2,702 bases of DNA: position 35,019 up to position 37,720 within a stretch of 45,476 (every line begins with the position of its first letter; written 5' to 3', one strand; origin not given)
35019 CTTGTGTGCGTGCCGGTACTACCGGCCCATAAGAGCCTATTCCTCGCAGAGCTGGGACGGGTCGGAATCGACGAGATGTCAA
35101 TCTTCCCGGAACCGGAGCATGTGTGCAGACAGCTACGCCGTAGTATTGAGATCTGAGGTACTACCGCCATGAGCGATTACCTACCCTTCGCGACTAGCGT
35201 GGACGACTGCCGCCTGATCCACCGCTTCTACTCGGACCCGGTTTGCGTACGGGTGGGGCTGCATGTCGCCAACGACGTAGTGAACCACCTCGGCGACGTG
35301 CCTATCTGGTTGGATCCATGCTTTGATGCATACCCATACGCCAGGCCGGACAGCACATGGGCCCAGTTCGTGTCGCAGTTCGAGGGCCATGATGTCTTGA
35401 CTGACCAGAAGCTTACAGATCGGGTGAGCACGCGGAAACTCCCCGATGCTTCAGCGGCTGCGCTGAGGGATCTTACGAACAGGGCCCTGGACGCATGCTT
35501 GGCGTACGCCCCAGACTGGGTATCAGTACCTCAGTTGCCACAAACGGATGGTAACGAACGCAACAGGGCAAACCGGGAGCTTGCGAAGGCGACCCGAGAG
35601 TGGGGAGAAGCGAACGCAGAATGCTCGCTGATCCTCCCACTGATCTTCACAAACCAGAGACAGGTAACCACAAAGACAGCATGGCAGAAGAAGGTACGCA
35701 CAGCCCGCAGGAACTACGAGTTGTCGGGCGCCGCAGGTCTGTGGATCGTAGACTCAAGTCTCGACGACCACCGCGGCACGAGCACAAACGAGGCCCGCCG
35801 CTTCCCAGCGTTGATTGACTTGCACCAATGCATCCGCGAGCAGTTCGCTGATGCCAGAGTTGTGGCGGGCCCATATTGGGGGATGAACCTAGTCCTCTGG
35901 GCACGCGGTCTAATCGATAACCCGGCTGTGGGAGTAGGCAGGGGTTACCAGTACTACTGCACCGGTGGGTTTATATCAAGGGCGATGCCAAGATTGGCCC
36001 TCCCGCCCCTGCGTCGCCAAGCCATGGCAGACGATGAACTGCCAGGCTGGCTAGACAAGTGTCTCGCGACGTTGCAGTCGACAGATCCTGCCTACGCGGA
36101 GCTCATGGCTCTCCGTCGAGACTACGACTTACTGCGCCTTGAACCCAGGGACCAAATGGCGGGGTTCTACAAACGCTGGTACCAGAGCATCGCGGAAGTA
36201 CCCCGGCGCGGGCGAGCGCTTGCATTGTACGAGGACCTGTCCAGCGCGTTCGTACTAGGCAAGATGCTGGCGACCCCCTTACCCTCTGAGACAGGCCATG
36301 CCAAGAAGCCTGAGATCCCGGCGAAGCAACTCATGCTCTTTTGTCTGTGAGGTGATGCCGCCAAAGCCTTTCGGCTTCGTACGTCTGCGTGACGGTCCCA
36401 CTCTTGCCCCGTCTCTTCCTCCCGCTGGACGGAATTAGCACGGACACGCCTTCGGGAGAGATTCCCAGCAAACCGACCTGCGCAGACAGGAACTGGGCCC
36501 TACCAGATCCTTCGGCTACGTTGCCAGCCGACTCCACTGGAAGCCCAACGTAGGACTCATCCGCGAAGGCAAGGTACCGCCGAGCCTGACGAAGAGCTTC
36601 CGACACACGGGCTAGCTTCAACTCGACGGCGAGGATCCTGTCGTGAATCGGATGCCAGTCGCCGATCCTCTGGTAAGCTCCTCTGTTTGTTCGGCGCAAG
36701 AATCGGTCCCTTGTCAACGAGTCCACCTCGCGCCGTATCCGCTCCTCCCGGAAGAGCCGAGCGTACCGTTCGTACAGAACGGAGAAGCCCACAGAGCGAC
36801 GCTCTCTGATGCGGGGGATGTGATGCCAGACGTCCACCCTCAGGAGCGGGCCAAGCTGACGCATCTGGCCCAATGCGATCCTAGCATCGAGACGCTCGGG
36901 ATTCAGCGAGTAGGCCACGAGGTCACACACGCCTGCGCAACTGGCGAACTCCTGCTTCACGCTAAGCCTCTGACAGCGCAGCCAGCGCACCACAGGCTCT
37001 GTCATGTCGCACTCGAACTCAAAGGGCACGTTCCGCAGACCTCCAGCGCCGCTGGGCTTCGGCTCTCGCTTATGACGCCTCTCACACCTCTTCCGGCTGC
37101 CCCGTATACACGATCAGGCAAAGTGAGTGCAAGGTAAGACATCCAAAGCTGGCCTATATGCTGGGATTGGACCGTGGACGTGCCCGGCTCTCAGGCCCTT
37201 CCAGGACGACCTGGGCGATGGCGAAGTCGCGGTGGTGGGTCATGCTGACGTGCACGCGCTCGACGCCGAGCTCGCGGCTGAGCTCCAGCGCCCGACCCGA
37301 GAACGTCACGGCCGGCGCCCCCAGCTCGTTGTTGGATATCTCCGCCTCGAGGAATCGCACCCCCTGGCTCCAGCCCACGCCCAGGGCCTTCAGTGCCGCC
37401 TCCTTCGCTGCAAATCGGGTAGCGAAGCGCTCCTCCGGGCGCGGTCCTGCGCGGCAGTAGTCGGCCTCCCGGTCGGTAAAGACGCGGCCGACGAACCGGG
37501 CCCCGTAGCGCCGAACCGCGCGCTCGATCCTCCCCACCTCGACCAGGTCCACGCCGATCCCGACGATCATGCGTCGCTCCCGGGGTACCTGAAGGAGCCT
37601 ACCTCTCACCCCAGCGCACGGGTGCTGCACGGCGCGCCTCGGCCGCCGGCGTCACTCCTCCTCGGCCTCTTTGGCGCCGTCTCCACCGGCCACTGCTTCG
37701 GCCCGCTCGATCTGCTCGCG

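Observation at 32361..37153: Low-GC 4.8-kb island: HTH-methyltransferase + FRG protein + 393-aa orphan + split PD-(D/E)xK nuclease, a candidate undescribed modification-linked defence module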

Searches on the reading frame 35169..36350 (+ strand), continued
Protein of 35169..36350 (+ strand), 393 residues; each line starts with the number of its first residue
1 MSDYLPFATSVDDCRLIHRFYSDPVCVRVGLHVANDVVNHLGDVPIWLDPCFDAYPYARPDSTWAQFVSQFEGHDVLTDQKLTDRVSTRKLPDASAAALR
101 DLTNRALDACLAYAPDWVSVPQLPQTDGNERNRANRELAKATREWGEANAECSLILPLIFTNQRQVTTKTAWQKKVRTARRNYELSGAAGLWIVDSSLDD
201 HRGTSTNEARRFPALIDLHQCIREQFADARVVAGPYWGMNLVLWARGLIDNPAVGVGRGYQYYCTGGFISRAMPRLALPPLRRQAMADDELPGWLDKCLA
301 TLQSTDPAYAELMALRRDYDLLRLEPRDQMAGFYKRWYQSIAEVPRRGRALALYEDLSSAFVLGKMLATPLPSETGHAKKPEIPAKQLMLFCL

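Call 57: fold_search(model_id=the predicted structure, library=viral)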
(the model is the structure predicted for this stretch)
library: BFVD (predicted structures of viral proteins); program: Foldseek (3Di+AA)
matches with E <= 10: 494; with E <= 0.001: 3
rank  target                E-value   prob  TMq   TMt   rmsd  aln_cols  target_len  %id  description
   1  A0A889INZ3            9.6e-05  1.00  0.43  0.39  13.1       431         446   11  (no name in the UniProt tables at hand)
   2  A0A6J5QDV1            1.3e-04  1.00  0.40  0.47  10.6       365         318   12  Uncharacterized protein [uncultured Caudovirales phage]
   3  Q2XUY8                7.6e-04  1.00  0.33  0.35  11.5       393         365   10  (no name in the UniProt tables at hand)
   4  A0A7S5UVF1            1.3e-03  1.00  0.36  0.34  12.2       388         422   10  (no name in the UniProt tables at hand)
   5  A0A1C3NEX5            1.9e-03  0.99  0.39  0.31  13.8       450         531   10  (no name in the UniProt tables at hand)
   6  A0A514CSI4            2.2e-03  0.99  0.38  0.33  13.8       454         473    8  tRNA guanine transglycosylase [Achromobacter phage Motura]
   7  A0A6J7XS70            2.6e-03  0.69  0.24  0.17  17.6       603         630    7  B12-binding_like domain containing protein [uncultured Caudovirales phage]
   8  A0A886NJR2            4.5e-03  1.00  0.31  0.39   6.7       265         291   11  (no name in the UniProt tables at hand)
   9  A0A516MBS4            4.7e-03  1.00  0.41  0.53   9.5       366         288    8  (no name in the UniProt tables at hand)
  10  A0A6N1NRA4            5.2e-03  1.00  0.38  0.32   7.1       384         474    7  GH18 domain-containing protein [Tupanvirus deep ocean]
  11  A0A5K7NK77            5.7e-03  0.82  0.23  0.25  20.9       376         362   11  Uncharacterized protein [Rothia phage Spartoi]
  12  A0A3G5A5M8            6.7e-03  1.00  0.40  0.36   9.6       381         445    8  GH18 domain-containing protein [Hyperionvirus sp.]
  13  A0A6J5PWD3            7.8e-03  1.00  0.32  0.38   6.5       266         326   10  Glycoside hydrolase family 5 domain-containing protein [uncultured Caudovirales phage]
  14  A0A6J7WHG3            9.0e-03  0.75  0.26  0.26  13.6       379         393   12  Radical_SAM domain containing protein [uncultured Caudovirales phage]
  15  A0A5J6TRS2            1.2e-02  0.92  0.34  0.35  13.6       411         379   10  Uncharacterized protein [Gordonia phage Powerball]
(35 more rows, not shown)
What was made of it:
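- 35169..36350 (+): O393, triad gene 2: a (beta/alpha)8 TIM barrel with a C-terminal helical bundle, from a new isolated family. Residues conserved in at least 90% of sequences: W47, D49, D53, Q122, Q165, D200, G234-P-Y-W-G238, N240 and R283. Phage TGT/DpdA-type proteins are among the BFVD matches (call 57).
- On TGT / DpdA transglycosylases, for O393: Viral TGT-type proteins reach TM-scores of 0.39 or less (call 57).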

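Call 88: search_protein_representatives(alignment_id=A1)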
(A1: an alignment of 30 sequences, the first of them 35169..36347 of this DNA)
Query: 30 sequences, 392 profile positions. Proteins with E-value up to 0.001 (for the whole library): 316; up to 1e-10: 286; up to 1e-30: 218. The best 150 are listed.
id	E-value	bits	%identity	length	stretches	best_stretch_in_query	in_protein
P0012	2.5e-165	566.8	-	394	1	1-392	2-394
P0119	1.8e-158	544.2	-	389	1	1-392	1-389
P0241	5.6e-157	539.3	-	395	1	1-392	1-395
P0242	2.2e-156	537.3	-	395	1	2-392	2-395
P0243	1.3e-154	531.5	-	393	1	1-392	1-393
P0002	3.8e-153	526.7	-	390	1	1-392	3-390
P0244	2.6e-148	510.8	-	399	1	1-392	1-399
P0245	4.0e-148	510.1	-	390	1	1-392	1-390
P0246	6.1e-148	509.5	-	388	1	1-392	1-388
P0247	4.9e-146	503.3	-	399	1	1-392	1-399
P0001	1.6e-145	501.6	-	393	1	1-392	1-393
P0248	2.3e-145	501.1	-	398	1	1-392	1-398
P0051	2.4e-143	494.4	-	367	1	26-392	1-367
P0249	8.6e-143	492.6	-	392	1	1-392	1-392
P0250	1.2e-142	492.1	-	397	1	1-392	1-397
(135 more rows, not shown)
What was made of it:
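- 35169..36350 (+): 316 cluster representatives out of 1.84 billion (call 88).
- Distribution is patchy: 316 cluster representatives in 1.84 billion (call 88).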

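Call 93: search_protein_families(library=padloc, alignment_id=A7, max_evalue=1e-10)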
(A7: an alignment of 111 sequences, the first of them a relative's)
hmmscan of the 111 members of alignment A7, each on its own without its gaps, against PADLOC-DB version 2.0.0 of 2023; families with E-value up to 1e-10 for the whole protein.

A. member 1, L001:3970-5781:+ (604 aa): 0 families

B. families by the number of members that match (of 111 scanned): 96 families (the first 25 are shown)
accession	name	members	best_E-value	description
PDLC03335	MTase_II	2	1.1e-54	Type II methyltransferase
PDLC04134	mad2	2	2.5e-21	mads_2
PDLC02529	PglX|PglXI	2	1.3e-15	PglX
PDLC03267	MTase_II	2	4.4e-14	Type II methyltransferase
PDLC03338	MTase_II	2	5.8e-14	Type II methyltransferase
PDLC03348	MTase_II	2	9e-14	Type II methyltransferase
PDLC03960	SngC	1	7.8e-256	-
PDLC03653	REase_III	1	3.1e-245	Type III restriction enzyme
PDLC02489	BrxC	1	4e-197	BrxC-PglY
PDLC02161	Avs2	1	2.5e-184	-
PDLC03654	REase_III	1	6.4e-163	Type III restriction enzyme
PDLC02164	Avs2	1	8.5e-163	-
PDLC03629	REase_MTase_IIG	1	1.3e-154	Type IIG restriction enzyme-methyltransferase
PDLC02503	BrxHI|BrxHII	1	4.2e-121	BrxHI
PDLC02162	Avs2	1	7.3e-99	-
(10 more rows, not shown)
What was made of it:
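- Closest known: PADLOC phage-defence candidate PDC-S15. Same: Like PDC-S15, it is found near defence genes (call 93).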

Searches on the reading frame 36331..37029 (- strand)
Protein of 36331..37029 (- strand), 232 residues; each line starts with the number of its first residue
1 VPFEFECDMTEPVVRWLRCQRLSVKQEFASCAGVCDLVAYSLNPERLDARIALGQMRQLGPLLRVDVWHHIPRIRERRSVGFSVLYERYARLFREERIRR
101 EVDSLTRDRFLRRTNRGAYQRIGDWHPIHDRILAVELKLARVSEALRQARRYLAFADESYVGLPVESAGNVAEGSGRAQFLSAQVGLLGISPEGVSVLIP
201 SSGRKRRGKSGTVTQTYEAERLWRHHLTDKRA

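Call 3: search_protein_families(library=pfam, proteins=[window:36331-37029:-], max_evalue=0.1)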
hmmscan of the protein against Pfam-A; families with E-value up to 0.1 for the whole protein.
window:36331-37029:- (232 aa): 0 families

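Call 4: search_protein_families(library=padloc, proteins=[window:36331-37029:-], max_evalue=0.1)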
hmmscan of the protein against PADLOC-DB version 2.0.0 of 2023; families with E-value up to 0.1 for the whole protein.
window:36331-37029:- (232 aa): 0 families

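Call 5: search_protein_families(library=ncbifam, proteins=[window:36331-37029:-], max_evalue=0.1)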
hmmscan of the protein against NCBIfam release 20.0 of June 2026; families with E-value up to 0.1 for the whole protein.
window:36331-37029:- (232 aa): 0 families

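Call 11: search_solved_structures(query=window:36334-37029:-, max_evalue=10)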
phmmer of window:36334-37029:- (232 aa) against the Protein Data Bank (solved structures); distinct sequences matched with E-value up to 10: 4.
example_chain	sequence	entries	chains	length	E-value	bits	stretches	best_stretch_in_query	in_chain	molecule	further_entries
1u7u_A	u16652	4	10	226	0.11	15.5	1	23-108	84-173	Coenzyme A biosynthesis bifunctional protein coaBC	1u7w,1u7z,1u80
3ibs_A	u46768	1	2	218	0.66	12.9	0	169-218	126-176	conserved hypothetical protein BatB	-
5haw_A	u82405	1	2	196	1.2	12.1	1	77-147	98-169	Nucleoid occlusion factor SlmA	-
4gct_A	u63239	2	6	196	1.2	12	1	77-147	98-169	Nucleoid occlusion factor SlmA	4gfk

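Call 21: find_homologous_proteins(query=window:36334-37029:-)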
Query window:36334-37029:- (232 aa): 6 proteins with E <= 0.001 among 959 candidates.
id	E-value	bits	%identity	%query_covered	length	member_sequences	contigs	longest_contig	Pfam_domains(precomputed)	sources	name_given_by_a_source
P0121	3.7e-47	179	42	100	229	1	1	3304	-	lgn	-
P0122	7.8e-45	171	40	97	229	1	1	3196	-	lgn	-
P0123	2.0e-43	167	44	92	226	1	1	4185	-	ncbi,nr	ncbi:MAG: hypothetical protein JWM95_4292 [Gemmatimonadetes bacterium]|nr:hypothetical protein [Gemm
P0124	2.6e-42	163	41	100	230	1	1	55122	-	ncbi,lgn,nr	ncbi:MAG: hypothetical protein JW993_02080 [Sedimentisphaerales bacterium]|nr:hypothetical protein [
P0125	1.1e-41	161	40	97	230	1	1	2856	-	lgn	-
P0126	1.6e-35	141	40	89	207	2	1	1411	-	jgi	jgi:hypothetical protein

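Call 24: find_homologous_proteins(query=A2)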
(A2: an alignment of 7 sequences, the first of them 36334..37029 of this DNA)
Query A2 (7 sequences) (232 aa, profile of the alignment): 529 proteins with E <= 0.001 among 8000 candidates; the best 120 are listed.
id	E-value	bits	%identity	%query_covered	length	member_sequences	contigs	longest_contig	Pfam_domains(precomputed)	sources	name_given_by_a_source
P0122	3.9e-116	405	40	97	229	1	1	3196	-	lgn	-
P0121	1.4e-115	403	42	100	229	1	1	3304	-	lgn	-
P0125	3.0e-114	398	40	97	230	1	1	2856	-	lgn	-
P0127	8.2e-112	390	43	97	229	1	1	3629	-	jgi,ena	-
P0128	1.5e-111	390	39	97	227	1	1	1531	-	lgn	-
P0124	1.1e-108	380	41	100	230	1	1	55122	-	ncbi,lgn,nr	ncbi:MAG: hypothetical protein JW993_02080 [Sedimentisphaerales bacterium]|nr:hypothetical protein [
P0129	1.5e-108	380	38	100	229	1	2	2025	-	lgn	-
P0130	1.4e-107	377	38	100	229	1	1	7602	-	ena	-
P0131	3.2e-107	375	39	96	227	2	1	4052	-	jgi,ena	-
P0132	3.7e-107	375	38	99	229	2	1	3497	-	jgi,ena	-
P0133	4.3e-107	375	40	100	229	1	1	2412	-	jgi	jgi:hypothetical protein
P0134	4.4e-107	375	40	97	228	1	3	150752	-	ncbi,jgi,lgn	-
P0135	5.2e-107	375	38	99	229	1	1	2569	-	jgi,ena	-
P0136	7.9e-106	371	38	99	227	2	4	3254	-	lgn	-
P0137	9.3e-106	371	37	99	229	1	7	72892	-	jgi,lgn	-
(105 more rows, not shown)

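Call 42: predict_structure(alignment_id=A3)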
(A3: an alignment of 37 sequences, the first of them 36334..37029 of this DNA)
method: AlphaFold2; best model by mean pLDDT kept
length: 232 residues; sequences in the alignment: 37
mean_pLDDT: 79.7   pTM: 0.61
mean pLDDT of the five models: 79.7, 74.1, 68.6, 68.2, 67.8
residues with pLDDT >= 90: 110; 70-90: 63; 50-70: 25; < 50: 34
segments of 3 or more residues with pLDDT < 50: 31-37, 207-232
pLDDT, mean of each block of 10 residues (from residue 1): 86 91 72 49 70 82 89 95 97 97 96 97 77 86 80 76 95 93 93 96 57 35 37 33
secondary structure, 60 per line:
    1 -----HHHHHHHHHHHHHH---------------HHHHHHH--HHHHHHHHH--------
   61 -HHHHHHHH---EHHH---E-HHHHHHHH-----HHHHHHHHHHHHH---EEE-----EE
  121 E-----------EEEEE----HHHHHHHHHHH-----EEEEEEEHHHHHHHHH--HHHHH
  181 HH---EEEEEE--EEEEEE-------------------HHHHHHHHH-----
elements in order: H6-19 H35-41 H44-52 H62-69 H82-89 H95-107 E111-113 E119-121 E133-137 H142-152 E158-164 H165-173 H176-182 E186-191 E194-199 H219-227
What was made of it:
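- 36331..37029 (-): N232, triad gene 3, convergent with O393: a putative PD-(D/E)xK nuclease (invariant E6, E27, D36, E136, K138) interrupted by a winged-helix insert at about residues 60-125 (nt 36655-36852). AF2 pLDDT 80 with low confidence at residues 31-37 (call 42).
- On PD-(D/E)xK nuclease superfamily, for N232: The AF2 model has pLDDT below 50 at residues 31-37 around D36 (call 42).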

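Call 46: fold_search(model_id=the predicted structure, library=pdb)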
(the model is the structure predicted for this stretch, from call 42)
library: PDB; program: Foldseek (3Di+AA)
matches with E <= 10: 804; with E <= 0.001: 0
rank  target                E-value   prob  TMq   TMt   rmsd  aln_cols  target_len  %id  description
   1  7dh8                  1.6e-02  0.97  0.27  0.43  16.5       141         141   15  Crystal structure of holo XcZur (released 2021-06-09)
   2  9f27_MODEL_1_A        4.3e-02  0.84  0.19  0.46  11.9       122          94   11  Solution structure of the Pyrococcus abyssi Rpa2 winged-helix domain (released 2024-12-04)
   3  7dh7_A                6.3e-02  0.77  0.26  0.39  16.6       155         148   14  Crystal structure of apo XcZur (released 2021-06-09)
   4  4mtd_D                6.3e-02  0.66  0.25  0.37  16.1       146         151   14  Zinc Uptake Regulator Complexed With Zinc AND DNA (released 2014-11-05)
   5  4ets_A                8.1e-02  0.80  0.23  0.35   9.0       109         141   14  Crystal structure of Campylobacter jejuni ferric uptake regulator (released 2012-06-20)
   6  7bqk_A                8.1e-02  0.60  0.22  0.12  14.9       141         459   15  The structure of PdxI in complex with its substrate analogue (released 2020-10-14)
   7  8ftv                  8.7e-02  0.41  0.23  0.16  17.6       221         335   12  SgvM methyltransferase triple variant (M144V/F329V/T331A) with SAH and 2-oxo-4-phenylbutanoic acid (released 2023-11-01)
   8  4mtd_B                9.9e-02  0.69  0.26  0.38  16.6       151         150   13  Zinc Uptake Regulator Complexed With Zinc AND DNA (released 2014-11-05)
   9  8fts                  9.9e-02  0.35  0.22  0.16  17.7       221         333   12  SgvM methyltransferase with SAH and alpha-ketoleucine (released 2023-11-01)
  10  4mtd_A                1.1e-01  0.57  0.25  0.36  16.9       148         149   14  Zinc Uptake Regulator Complexed With Zinc AND DNA (released 2014-11-05)
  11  2xig_B                1.1e-01  0.54  0.23  0.34  16.9       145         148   14  The structure of the Helicobacter pylori ferric uptake regulator Fur reveals three functional metal binding sites (released 2011-01-19)
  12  4mtd_C                1.2e-01  0.82  0.24  0.36  11.7       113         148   17  Zinc Uptake Regulator Complexed With Zinc AND DNA (released 2014-11-05)
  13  8rxg                  1.3e-01  0.33  0.23  0.16  17.1       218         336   12  Crystal structure of alpha-keto C-methyl transferase SgvM bound to SAM (released 2024-07-24)
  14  2xig_C                1.3e-01  0.18  0.18  0.26  19.4       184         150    9  The structure of the Helicobacter pylori ferric uptake regulator Fur reveals three functional metal binding sites (released 2011-01-19)
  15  3mwm_A                1.4e-01  0.28  0.20  0.34  17.4       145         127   11  Graded expression of zinc-responsive genes through two regulatory zinc-binding sites in Zur (released 2011-03-16)
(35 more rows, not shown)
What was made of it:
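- N232 has a winged-helix insert (calls 42, 46).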

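Call 49: search_protein_families(library=pfam, alignment_id=A3, max_evalue=5)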
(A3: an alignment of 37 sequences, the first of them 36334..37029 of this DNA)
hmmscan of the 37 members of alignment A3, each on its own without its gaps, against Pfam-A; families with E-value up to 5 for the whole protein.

A. member 1, window:36334-37029:- (232 aa): 0 families

B. families by the number of members that match (of 37 scanned): 10 families
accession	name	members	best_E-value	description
PF01390.26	SEA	4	0.0061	SEA domain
PF00840.27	Glyco_hydro_7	1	0.032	Glycosyl hydrolase family 7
PF24038.1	DUF7347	1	0.037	Domain of unknown function (DUF7347)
PF05645.19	RNA_pol_Rpc82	1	0.038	RNA polymerase III subunit RPC82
PF13079.11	DUF3916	1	0.089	Protein of unknown function (DUF3916)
PF18137.7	ORC_WH_C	1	0.099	Origin recognition complex winged helix C-terminal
PF09902.14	DUF2129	1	0.14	Uncharacterized protein conserved in bacteria (DUF2129)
PF08343.15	RNR_N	1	0.14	Ribonucleotide reductase N-terminal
PF12820.12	BRCT_assoc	1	0.16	Serine-rich domain associated with BRCT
PF17760.6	UvrA_inter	1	0.25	UvrA interaction domain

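Call 94: search_solved_structures(query=A3, max_evalue=10, show_alignments=3)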
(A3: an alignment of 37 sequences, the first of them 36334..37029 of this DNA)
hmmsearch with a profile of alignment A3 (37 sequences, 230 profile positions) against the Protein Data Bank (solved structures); distinct sequences matched with E-value up to 10: 2.
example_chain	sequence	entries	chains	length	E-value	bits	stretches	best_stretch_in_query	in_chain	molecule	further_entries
1ovw_A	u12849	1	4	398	0.91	12.3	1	32-124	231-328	ENDOGLUCANASE I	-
2ovw_A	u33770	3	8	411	0.96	12.2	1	32-124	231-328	ENDOGLUCANASE I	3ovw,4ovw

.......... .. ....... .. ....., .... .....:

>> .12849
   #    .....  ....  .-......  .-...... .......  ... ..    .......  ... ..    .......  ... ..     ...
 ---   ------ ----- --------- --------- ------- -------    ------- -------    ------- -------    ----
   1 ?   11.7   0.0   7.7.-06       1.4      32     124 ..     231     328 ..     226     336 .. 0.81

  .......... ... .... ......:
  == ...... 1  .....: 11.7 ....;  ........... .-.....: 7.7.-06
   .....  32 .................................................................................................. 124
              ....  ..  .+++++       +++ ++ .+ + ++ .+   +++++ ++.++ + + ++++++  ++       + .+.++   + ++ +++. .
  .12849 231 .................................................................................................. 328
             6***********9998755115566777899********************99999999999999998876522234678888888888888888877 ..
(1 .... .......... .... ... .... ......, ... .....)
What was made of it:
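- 36331..37029 (-): No Pfam or PDB profile hit (calls 49, 94).
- On PD-(D/E)xK nuclease superfamily, for N232: There are no Pfam or PDB profile hits (calls 49, 94).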

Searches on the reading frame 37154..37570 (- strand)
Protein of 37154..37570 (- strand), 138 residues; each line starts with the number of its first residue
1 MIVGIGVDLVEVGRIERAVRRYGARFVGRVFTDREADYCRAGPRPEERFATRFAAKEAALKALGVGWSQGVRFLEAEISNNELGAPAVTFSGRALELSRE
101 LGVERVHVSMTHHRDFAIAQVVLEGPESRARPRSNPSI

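Call 73: search_protein_families(library=pfam, proteins=[window:37157-37570:-], max_evalue=0.001)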
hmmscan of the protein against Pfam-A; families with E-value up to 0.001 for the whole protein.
window:37157-37570:- (138 aa): 1 family
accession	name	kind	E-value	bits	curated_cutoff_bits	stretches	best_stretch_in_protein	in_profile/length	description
PF01648.25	ACPS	-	2.3e-19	69.9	25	1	4-114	1-104/111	4'-phosphopantetheinyl transferase superfamily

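Call 86: find_encoding_contigs(protein=window:37154-37570:-, flank=10000, max_places=8)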
Protein window:37154-37570:- (138 aa): 4 contigs read that carry it; 4 places shown.
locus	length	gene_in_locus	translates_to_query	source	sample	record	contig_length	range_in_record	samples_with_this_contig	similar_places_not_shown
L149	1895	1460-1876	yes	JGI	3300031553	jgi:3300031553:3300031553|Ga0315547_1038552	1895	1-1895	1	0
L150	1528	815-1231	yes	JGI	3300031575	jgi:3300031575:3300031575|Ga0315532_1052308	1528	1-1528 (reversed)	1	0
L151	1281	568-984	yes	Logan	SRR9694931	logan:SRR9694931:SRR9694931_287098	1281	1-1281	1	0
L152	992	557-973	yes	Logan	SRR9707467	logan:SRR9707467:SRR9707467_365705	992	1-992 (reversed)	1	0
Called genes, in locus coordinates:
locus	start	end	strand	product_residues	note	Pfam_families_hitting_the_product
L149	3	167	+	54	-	?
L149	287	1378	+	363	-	PF00154:RecA_N, PF06745:ATPase (weak), PF08423:Rad51, PF27531:MT3502_N (weak), PF01637:ATPase_2 (faint), PF21096:RecA_C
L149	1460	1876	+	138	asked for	PF01648:ACPS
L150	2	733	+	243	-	?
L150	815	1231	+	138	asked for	PF01648:ACPS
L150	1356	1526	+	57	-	?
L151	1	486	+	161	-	?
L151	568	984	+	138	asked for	PF01648:ACPS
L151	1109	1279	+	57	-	?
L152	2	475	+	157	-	?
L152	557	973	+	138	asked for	PF01648:ACPS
